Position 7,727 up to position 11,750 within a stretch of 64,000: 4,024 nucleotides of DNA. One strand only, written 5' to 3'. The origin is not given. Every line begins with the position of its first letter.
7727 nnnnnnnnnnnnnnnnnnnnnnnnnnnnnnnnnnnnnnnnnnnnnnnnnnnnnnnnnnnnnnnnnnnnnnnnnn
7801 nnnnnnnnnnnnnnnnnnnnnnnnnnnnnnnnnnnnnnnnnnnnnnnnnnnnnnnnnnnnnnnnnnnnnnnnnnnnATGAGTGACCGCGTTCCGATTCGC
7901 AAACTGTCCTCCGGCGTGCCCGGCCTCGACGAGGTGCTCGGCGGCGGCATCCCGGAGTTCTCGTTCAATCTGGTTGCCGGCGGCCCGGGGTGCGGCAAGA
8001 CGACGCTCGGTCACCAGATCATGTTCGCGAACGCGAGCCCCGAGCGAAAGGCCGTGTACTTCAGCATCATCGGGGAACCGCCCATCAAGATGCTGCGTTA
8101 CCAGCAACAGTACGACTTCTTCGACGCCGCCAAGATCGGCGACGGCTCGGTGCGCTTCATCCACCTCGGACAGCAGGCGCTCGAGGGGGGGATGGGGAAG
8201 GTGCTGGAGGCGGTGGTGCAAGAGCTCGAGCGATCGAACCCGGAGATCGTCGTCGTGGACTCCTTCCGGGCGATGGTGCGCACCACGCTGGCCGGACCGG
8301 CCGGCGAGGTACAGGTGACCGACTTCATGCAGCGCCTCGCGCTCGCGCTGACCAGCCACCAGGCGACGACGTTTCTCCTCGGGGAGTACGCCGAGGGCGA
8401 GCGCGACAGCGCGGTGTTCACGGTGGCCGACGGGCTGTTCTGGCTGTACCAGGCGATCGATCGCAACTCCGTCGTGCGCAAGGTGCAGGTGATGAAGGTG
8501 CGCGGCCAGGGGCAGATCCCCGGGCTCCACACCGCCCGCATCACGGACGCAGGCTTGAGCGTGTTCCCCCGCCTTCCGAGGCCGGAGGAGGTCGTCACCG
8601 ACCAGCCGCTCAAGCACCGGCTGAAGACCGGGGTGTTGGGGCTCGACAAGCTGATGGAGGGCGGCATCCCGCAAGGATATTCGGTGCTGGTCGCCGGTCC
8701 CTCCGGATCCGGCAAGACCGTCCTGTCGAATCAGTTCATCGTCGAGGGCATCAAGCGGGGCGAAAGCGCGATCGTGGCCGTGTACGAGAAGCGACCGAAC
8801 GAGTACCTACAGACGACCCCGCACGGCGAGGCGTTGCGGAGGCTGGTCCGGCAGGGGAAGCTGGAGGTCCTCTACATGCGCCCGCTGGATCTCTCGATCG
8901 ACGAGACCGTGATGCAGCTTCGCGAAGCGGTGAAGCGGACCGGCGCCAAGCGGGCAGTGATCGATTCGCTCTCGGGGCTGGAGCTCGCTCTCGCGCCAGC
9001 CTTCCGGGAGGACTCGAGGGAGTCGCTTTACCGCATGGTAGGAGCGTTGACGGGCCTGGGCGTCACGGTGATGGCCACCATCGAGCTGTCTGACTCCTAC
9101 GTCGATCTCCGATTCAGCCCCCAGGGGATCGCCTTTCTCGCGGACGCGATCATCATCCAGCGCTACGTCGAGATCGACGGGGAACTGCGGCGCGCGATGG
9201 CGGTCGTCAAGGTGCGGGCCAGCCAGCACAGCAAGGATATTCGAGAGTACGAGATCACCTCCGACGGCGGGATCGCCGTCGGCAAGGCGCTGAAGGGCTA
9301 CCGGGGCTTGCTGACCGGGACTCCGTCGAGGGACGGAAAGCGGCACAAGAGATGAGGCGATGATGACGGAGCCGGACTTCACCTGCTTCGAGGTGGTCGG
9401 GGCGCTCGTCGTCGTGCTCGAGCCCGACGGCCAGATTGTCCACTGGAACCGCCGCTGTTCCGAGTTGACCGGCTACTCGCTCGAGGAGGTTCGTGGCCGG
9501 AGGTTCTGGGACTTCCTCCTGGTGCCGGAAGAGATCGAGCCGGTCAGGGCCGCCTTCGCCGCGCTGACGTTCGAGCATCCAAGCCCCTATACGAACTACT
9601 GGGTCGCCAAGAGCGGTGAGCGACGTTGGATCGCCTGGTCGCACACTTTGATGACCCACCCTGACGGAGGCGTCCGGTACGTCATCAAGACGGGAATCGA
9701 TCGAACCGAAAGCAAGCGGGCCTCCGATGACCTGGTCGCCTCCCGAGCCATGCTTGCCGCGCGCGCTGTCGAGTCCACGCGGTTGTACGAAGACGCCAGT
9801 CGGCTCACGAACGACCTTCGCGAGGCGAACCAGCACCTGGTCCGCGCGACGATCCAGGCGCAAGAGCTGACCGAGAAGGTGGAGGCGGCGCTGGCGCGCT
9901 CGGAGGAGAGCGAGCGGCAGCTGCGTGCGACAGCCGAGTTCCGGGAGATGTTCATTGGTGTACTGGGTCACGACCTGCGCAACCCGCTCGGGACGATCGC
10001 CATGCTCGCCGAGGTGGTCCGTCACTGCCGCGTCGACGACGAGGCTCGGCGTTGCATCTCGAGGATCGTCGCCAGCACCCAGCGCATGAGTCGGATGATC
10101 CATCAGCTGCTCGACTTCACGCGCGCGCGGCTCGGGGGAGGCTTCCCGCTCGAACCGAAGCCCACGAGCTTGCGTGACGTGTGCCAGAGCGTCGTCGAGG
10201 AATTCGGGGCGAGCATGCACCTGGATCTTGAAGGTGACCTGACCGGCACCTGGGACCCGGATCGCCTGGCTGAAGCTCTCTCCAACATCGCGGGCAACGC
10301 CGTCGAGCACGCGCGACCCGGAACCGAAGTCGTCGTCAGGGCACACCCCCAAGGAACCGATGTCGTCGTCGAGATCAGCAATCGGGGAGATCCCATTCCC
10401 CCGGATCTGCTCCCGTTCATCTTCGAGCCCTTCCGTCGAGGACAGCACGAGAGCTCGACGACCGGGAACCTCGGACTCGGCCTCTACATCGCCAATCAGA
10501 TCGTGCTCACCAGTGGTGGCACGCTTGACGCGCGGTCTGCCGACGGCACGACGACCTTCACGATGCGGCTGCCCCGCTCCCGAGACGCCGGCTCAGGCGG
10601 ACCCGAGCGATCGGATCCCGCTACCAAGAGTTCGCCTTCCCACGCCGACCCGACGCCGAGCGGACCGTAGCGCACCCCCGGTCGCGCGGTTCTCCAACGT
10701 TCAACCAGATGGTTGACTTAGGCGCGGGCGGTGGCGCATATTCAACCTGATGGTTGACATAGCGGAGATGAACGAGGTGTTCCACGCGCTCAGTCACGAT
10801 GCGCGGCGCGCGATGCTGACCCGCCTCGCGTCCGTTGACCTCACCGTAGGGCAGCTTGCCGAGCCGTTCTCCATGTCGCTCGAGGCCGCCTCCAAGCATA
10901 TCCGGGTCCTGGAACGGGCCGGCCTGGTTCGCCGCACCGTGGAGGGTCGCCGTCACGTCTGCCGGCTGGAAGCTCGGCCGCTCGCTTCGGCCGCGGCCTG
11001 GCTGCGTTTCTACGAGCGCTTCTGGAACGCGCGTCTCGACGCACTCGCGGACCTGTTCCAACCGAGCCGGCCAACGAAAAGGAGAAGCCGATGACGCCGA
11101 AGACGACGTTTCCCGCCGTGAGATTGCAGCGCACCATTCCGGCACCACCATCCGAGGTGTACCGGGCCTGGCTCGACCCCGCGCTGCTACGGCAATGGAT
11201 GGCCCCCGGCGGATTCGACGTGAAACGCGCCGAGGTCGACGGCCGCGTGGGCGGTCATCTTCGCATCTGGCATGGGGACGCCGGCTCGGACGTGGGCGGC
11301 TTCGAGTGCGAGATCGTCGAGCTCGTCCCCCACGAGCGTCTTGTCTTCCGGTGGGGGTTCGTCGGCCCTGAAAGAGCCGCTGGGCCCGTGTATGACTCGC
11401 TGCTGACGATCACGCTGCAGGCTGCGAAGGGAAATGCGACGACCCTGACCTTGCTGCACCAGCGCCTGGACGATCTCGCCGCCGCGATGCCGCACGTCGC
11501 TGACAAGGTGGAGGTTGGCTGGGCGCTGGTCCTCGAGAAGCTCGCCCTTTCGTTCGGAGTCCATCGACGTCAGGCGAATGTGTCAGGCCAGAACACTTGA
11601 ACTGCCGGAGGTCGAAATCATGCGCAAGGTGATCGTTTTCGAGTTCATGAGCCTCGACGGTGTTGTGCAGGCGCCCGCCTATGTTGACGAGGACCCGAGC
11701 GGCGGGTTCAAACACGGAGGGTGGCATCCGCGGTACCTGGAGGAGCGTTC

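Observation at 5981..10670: Candidate uncharacterised signalling module: MEDS-HK / small helical protein / KaiC-like ATPase / PAS-HK with no response regulator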

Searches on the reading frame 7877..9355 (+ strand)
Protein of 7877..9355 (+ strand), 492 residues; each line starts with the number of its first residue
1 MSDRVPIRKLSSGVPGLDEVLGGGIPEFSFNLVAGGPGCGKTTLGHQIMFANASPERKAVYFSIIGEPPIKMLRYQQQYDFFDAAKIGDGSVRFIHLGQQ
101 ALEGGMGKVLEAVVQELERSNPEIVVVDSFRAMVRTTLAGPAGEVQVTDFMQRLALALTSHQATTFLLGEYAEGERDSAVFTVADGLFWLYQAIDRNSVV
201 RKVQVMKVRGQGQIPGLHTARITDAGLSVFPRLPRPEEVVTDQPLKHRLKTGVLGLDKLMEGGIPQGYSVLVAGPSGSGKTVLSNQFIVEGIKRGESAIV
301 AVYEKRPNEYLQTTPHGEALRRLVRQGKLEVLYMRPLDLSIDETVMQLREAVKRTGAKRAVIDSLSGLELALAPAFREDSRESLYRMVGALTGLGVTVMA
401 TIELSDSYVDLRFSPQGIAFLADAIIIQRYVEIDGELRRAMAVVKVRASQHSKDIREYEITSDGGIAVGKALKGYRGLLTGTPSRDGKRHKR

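Call 6: search_protein_families(library=pfam, proteins=[window:7877-9355:+], max_evalue=0.01)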
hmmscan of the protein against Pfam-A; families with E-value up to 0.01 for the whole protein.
window:7877-9355:+ (492 aa): 30 families (the best 25 are shown)
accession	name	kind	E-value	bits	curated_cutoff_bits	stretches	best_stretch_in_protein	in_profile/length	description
PF06745.19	ATPase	-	1.1e-64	218.4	26.6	2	249-470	1-228/231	KaiC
PF13481.12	AAA_25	-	3e-14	53.5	27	2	256-399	22-185/195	AAA domain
PF08423.17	Rad51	-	2.8e-07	30.5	22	1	7-145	5-144/244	Rad51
PF03796.21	DnaB_C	-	4.1e-07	30.1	27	0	10-63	2-55/255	DnaB-like helicase C terminal domain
PF09848.15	SLFN-g3_helicase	-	6.2e-07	29.5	24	1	32-86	5-58/354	Schlafen group 3, DNA/RNA helicase domain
PF00154.27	RecA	-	9.2e-07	29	27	1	249-299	33-84/262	recA bacterial DNA recombination protein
PF05625.17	PAXNEB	-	1.2e-06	28.2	28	1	251-316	21-87/366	PAXNEB protein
PF13191.12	AAA_16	-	2.3e-06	28.7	32.6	1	267-330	24-85/167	AAA ATPase domain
PF20720.3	nSTAND3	-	2.4e-06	27.8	27.2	0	270-299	20-49/155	Novel STAND NTPase 3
PF01637.24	ATPase_2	-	9.6e-06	26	33.2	0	270-362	23-115/225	ATPase domain predominantly from Archaea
PF00004.35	AAA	-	1.4e-05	26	21.2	0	32-140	2-74/131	ATPase family associated with various cellular activities (AAA)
PF05729.18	NACHT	-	3.7e-05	24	26.7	0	32-62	4-34/167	NACHT domain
PF24883.2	NPHP3_N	-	6.4e-05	23.6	24.8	0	271-326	26-78/164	Nephrocystin 3, N-terminal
PF13245.12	AAA_19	-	7.4e-05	23.4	25.1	0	31-49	14-32/134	AAA domain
PF13238.12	AAA_18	-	9.1e-05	23.4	29.4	0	32-132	2-82/128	AAA domain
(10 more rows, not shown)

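Call 7: search_protein_families(library=ncbifam, proteins=[window:7877-9355:+], max_evalue=0.01)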
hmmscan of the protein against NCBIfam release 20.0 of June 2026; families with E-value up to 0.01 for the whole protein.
window:7877-9355:+ (492 aa): 28 families (the best 25 are shown)
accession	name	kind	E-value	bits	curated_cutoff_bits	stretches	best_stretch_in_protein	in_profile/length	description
NF006799.0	PRK09302.1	equivalog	6.1e-62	209.8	408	1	6-486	9-489/515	circadian clock protein KaiC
TIGR03880.1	KaiC_arch_3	hypoth_equivalog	3e-44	151.2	249.45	2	252-464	1-214/224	KaiC domain-containing protein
TIGR03877.1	thermo_KaiC_1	hypoth_equivalog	6.4e-43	147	307.25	3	247-328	2-84/238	KaiC domain-containing protein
TIGR02655.1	circ_KaiC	equivalog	7.5e-43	146.9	546.25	3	248-409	2-171/484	circadian clock protein KaiC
TIGR03881.1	KaiC_arch_4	hypoth_equivalog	5.9e-36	124.3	247.8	2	248-469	2-229/231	KaiC domain-containing protein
NF052589.1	ArlH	equivalog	9.2e-24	84.4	215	2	16-212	8-204/229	archaellum protein ArlH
NF004723.0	PRK06067.1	subfamily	9.9e-24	84.2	194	2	243-467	10-234/243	flagellar accessory protein FlaH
TIGR00416.1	sms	equivalog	4.1e-15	55.5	403.05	1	8-168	74-218/454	DNA repair protein RadA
NF003301.0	PRK04301.1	equivalog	1.9e-12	47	259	2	3-59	76-132/316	DNA repair and recombination protein RadA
TIGR03878.1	thermo_KaiC_2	hypoth_equivalog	3.9e-11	42.8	232.2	1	261-368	30-143/259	KaiC domain-containing protein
TIGR03600.1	phage_DnaB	exception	6.2e-11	41.9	498.65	2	8-63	175-230/421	phage replicative helicase, DnaB family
TIGR02236.1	recomb_radA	equivalog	1.7e-10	40.8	361.15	1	3-137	71-209/311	DNA repair and recombination protein RadA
NF006320.0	PRK08533.1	equivalog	6.2e-09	35.8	215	2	256-446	13-201/230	flagellar accessory protein FlaH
TIGR02012.1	tigrfam_recA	equivalog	1.1e-08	34.7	325.3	1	249-299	36-87/321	recombinase RecA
NF006861.0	PRK09361.1-1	equivalog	1.9e-07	30.9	278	0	247-299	3-55/235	DNA repair and recombination protein RadB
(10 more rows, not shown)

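Call 15: search_solved_structures(query=window:7877-9355:+, max_evalue=1e-10, show_alignments=2)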
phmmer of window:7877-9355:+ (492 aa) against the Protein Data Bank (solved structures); distinct sequences matched with E-value up to 1e-10: 47.
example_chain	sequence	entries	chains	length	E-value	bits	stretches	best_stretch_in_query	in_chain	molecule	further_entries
8zn5_B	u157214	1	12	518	5.9e-57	197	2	244-486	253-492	KaiC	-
8zn6_F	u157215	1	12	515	1.7e-50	175.7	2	201-485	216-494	KaiC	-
7dy1_A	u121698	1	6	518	1e-48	169.9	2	201-486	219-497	Circadian clock protein kinase KaiC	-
4o0m_A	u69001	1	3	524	1.1e-48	169.8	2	201-486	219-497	Circadian clock protein kinase KaiC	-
5jwq_A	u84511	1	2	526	1.6e-48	169.2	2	201-486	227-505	Circadian clock protein kinase KaiC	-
8jon_A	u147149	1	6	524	3.4e-48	168.1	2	201-485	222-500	Circadian clock oscillator protein KaiC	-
4ijm_A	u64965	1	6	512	9.8e-47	163.3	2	201-485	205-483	Circadian clock protein kinase KaiC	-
7dye_A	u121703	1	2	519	2.6e-46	161.9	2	201-485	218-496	Circadian clock protein kinase KaiC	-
3k0a_A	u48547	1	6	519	2.6e-46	161.9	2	201-485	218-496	Circadian clock protein kinase KaiC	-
3k0c_A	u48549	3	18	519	3.6e-46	161.5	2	201-485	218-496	Circadian clock protein kinase KaiC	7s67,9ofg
7dyk_A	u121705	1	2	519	4.7e-46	161.1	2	201-485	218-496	Circadian clock protein kinase KaiC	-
3jzm_A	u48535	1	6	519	6.4e-46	160.7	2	201-485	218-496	Circadian clock protein kinase kaiC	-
3k0f_A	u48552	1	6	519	6.4e-46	160.6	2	201-485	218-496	Circadian clock protein kinase KaiC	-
1u9i_A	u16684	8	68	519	6.5e-46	160.6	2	201-485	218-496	KaiC | Circadian clock protein kinase kaiC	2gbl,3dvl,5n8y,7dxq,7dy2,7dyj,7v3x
8wve_A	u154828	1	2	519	6.6e-46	160.6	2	201-485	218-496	Circadian clock oscillator protein KaiC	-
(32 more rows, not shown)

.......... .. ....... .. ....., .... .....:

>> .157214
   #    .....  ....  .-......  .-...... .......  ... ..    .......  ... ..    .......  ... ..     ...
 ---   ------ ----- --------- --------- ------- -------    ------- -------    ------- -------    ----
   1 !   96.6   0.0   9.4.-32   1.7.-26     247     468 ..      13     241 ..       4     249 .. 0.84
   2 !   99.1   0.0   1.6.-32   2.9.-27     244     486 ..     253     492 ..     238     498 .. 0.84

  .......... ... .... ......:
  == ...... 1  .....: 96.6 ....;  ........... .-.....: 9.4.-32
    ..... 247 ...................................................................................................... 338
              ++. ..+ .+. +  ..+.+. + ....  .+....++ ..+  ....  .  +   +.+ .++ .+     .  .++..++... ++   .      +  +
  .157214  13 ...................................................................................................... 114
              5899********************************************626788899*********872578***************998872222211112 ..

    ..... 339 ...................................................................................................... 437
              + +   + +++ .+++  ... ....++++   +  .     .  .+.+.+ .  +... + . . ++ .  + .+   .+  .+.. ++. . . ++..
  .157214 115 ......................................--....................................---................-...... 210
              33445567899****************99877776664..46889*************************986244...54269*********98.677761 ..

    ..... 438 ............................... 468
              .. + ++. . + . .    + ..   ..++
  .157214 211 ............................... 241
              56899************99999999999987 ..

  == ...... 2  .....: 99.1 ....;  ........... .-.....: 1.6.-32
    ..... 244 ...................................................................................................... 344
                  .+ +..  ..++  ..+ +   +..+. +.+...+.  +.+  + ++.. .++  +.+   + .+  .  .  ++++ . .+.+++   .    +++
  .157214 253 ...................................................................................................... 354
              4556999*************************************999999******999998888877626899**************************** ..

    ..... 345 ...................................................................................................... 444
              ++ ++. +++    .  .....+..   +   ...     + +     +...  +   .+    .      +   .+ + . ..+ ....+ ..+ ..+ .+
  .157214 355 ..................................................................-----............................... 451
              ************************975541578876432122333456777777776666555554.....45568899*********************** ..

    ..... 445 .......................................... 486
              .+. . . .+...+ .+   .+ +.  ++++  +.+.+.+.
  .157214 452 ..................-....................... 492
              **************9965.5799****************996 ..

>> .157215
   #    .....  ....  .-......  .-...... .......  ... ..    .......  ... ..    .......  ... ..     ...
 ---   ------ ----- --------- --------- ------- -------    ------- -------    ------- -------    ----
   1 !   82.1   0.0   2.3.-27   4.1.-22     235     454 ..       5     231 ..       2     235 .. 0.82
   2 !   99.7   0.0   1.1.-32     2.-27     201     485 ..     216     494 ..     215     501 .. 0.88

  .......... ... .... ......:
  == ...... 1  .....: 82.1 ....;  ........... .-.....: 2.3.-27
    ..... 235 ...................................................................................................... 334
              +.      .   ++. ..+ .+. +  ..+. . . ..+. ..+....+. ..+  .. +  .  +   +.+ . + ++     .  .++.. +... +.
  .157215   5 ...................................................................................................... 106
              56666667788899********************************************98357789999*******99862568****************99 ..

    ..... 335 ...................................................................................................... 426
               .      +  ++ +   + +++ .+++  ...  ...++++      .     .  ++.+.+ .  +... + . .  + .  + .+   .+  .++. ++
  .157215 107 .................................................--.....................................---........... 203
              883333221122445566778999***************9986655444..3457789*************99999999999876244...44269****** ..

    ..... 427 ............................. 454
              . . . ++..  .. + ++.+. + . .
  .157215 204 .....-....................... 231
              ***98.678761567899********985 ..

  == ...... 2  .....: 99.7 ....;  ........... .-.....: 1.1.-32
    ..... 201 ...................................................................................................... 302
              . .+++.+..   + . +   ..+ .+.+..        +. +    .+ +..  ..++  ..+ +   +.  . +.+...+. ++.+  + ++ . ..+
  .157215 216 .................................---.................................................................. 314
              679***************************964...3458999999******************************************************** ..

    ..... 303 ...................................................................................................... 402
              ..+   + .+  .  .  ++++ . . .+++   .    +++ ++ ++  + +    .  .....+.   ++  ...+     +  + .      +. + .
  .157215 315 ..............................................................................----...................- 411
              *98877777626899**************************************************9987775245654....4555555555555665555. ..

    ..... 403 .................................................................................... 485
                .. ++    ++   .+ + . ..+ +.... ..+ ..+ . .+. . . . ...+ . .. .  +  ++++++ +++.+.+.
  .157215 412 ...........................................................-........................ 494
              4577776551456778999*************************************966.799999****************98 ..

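Call 67: search_protein_families(library=padloc, proteins=[window:7877-9355:+], max_evalue=0.001)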
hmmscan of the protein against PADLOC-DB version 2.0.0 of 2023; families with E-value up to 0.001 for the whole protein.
window:7877-9355:+ (492 aa): 3 families
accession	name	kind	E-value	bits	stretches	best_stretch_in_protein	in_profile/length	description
PDLC04140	mad8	-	1.3e-10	39.4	1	264-336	24-85/314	mads_8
PDLC04135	mad3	-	0.0001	20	0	269-358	24-116/374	mads_3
PDLC02195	IetA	-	0.00059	17.3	0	256-285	126-155/395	-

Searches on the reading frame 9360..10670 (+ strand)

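Call 6: search_protein_families(library=pfam, proteins=[window:9360-10670:+], max_evalue=0.01)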
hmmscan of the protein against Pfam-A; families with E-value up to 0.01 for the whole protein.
window:9360-10670:+ (436 aa): 8 families
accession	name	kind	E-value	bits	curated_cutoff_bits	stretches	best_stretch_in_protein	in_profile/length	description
PF02518.31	HATPase_c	-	2.7e-23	82.9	26.4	1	299-407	2-110/111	Histidine kinase-, DNA gyrase B-, and HSP90-like ATPase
PF00512.31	HisKA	-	2.8e-13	50.2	26.9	1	195-257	2-64/66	His Kinase A (phospho-acceptor) domain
PF08448.16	PAS_4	-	2.9e-12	47.2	23.1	1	10-120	1-110/110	PAS fold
PF08447.18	PAS_3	-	4e-11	43.5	25.6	1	26-111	1-88/89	PAS fold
PF13426.13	PAS_9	-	1.1e-10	42.1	27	1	18-117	5-103/103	PAS domain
PF13581.12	HATPase_c_2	-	2e-05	25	27.4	1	303-385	32-112/127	Histidine kinase-like ATPase domain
PF00989.32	PAS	-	2.2e-05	24.9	22.6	1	16-114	13-112/113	PAS fold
PF13188.13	PAS_8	-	0.00031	21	21.8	1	10-53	7-47/65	PAS domain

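Call 7: search_protein_families(library=ncbifam, proteins=[window:9360-10670:+], max_evalue=0.01)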
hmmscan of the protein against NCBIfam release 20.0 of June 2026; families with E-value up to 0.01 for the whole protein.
window:9360-10670:+ (436 aa): 79 families (the best 25 are shown)
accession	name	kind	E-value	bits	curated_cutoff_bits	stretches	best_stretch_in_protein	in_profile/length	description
NF041880.1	EPS_EpsF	equivalog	1.8e-32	112.5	900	2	186-395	265-479/492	response regulator EpsF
NF033091.0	HK_VanS_ACDEFG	equivalog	2e-31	109.2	400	1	142-405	21-293/293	vancomycin resistance histidine kinase VanS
TIGR01386.1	cztS_silS_copS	subfamily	5.8e-27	94.8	292.55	1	161-405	214-457/457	heavy metal sensor histidine kinase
NF008468.0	PRK11360.1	equivalog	1.4e-26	93.1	646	1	150-409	357-611/616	two-component system sensor histidine kinase AtoS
TIGR02966.1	phoR_proteo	equivalog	6.6e-25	87.8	334.2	1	187-403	106-332/333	phosphate regulon sensor histidine kinase PhoR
NF046044.1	PnpS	equivalog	9.9e-23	80.8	400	1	157-405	133-390/390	two-component system histidine kinase PnpS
NF040691.1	MtrAB_MtrB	equivalog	3.2e-22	79.2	450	1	186-410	262-496/507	MtrAB system histidine kinase MtrB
NF033092.0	HK_WalK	equivalog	4e-22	78.5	725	1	155-405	332-593/594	cell wall metabolism sensor histidine kinase WalK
NF007793.0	PRK10490.1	equivalog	4.1e-22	78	1123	1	177-407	646-883/895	two-component system sensor histidine kinase KdpD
NF008312.0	PRK11100.1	equivalog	7e-22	77.9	356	1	112-406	176-474/477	two-component system sensor histidine kinase CreC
NF045595.1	HK_scytonemin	equivalog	1.2e-20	73.4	865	1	183-407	403-636/637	scytonemin biosynthesis sensor histidine kinase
TIGR00229.1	sensory_box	domain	4.7e-19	68.8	22.9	1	10-123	11-124/126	PAS domain S-box protein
NF041210.1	his_kin_PieS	equivalog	5.2e-19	68.6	850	1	176-409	234-473/474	two component system sensor histidine kinase PieS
NF006800.0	PRK09303.1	equivalog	1.6e-18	66.8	342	1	151-405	107-376/383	histidine kinase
NF033093.1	HK_VicK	exception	2.7e-18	65.8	680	1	299-410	326-439/448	cell wall metabolism sensor histidine kinase VicK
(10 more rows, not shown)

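Call 30: search_protein_families(library=pfam, alignment_id=A2, max_evalue=0.0001)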
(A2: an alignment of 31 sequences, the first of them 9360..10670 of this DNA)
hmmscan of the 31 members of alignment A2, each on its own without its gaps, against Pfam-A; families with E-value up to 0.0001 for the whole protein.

A. member 1, window:9360-10670:+ (436 aa): 7 families
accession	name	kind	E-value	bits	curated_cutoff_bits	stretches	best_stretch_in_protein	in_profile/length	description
PF02518.31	HATPase_c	-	2.7e-23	82.9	26.4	1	299-407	2-110/111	Histidine kinase-, DNA gyrase B-, and HSP90-like ATPase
PF00512.31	HisKA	-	2.8e-13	50.2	26.9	1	195-257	2-64/66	His Kinase A (phospho-acceptor) domain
PF08448.16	PAS_4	-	2.9e-12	47.2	23.1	1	10-120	1-110/110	PAS fold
PF08447.18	PAS_3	-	4e-11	43.5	25.6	1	26-111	1-88/89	PAS fold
PF13426.13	PAS_9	-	1.1e-10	42.1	27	1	18-117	5-103/103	PAS domain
PF13581.12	HATPase_c_2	-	2e-05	25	27.4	1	303-385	32-112/127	Histidine kinase-like ATPase domain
PF00989.32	PAS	-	2.2e-05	24.9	22.6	1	16-114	13-112/113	PAS fold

B. families by the number of members that match (of 31 scanned): 25 families
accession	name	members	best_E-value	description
PF02518.31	HATPase_c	27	3.6e-25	Histidine kinase-, DNA gyrase B-, and HSP90-like ATPase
PF00512.31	HisKA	22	5.4e-16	His Kinase A (phospho-acceptor) domain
PF08448.16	PAS_4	11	1.9e-29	PAS fold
PF13426.13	PAS_9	10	5e-30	PAS domain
PF00989.32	PAS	10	4.1e-25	PAS fold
PF13188.13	PAS_8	9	3.9e-14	PAS domain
PF08447.18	PAS_3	8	3e-13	PAS fold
PF13581.12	HATPase_c_2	6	4.6e-06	Histidine kinase-like ATPase domain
PF00072.30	Response_reg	5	1.8e-27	Response regulator receiver domain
PF07730.19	HisKA_3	5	1.4e-11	Histidine kinase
PF13185.12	GAF_2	2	6.8e-12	GAF domain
PF01590.32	GAF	2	5.6e-11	GAF domain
PF13492.12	GAF_3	2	5.9e-07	GAF domain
PF01565.28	FAD_binding_4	1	7.3e-40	FAD binding domain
PF02754.22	CCG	1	3.4e-32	Cysteine-rich domain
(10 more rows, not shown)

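Call 67: search_protein_families(library=padloc, proteins=[window:9360-10670:+], max_evalue=0.001)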
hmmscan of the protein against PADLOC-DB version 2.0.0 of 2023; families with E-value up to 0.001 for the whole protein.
window:9360-10670:+ (436 aa): 0 families

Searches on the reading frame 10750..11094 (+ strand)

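Call 6: search_protein_families(library=pfam, proteins=[window:10750-11094:+], max_evalue=0.01)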
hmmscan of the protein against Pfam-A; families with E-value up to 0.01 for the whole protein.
window:10750-11094:+ (114 aa): 6 families
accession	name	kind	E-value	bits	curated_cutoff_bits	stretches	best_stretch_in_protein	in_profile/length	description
PF12840.13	HTH_20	-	6.3e-11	42.5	27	1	14-62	1-50/51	Helix-turn-helix domain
PF01022.26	HTH_5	-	3.8e-06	27.1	22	1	18-61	3-46/47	Bacterial regulatory protein, arsR family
PF12802.13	MarR_2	-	4.3e-05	24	27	1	25-64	13-54/61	MarR family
PF01047.28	MarR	-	0.00059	20.1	24.6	1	30-63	17-50/59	MarR family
PF13545.12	HTH_Crp_2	-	0.00096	19.5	27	1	26-70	18-61/70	Crp-like helix-turn-helix domain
PF08279.18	HTH_11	-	0.0049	17.2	25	1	22-68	5-50/55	HTH domain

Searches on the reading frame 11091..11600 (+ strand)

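Call 6: search_protein_families(library=pfam, proteins=[window:11091-11600:+], max_evalue=0.01)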
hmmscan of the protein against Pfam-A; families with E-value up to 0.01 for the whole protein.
window:11091-11600:+ (169 aa): 3 families
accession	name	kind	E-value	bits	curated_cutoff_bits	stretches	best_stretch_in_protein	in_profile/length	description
PF08327.17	AHSA1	-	1.7e-22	80.4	22.1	1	18-152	2-121/125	Activator of Hsp90 ATPase homolog 1-like protein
PF10604.15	Polyketide_cyc2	-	8e-09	36.4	27.4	1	10-120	4-103/142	Polyketide cyclase / dehydrase and lipid transport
PF03364.25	Polyketide_cyc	-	0.0018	18.9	23.4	1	16-95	1-87/126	Polyketide cyclase / dehydrase and lipid transport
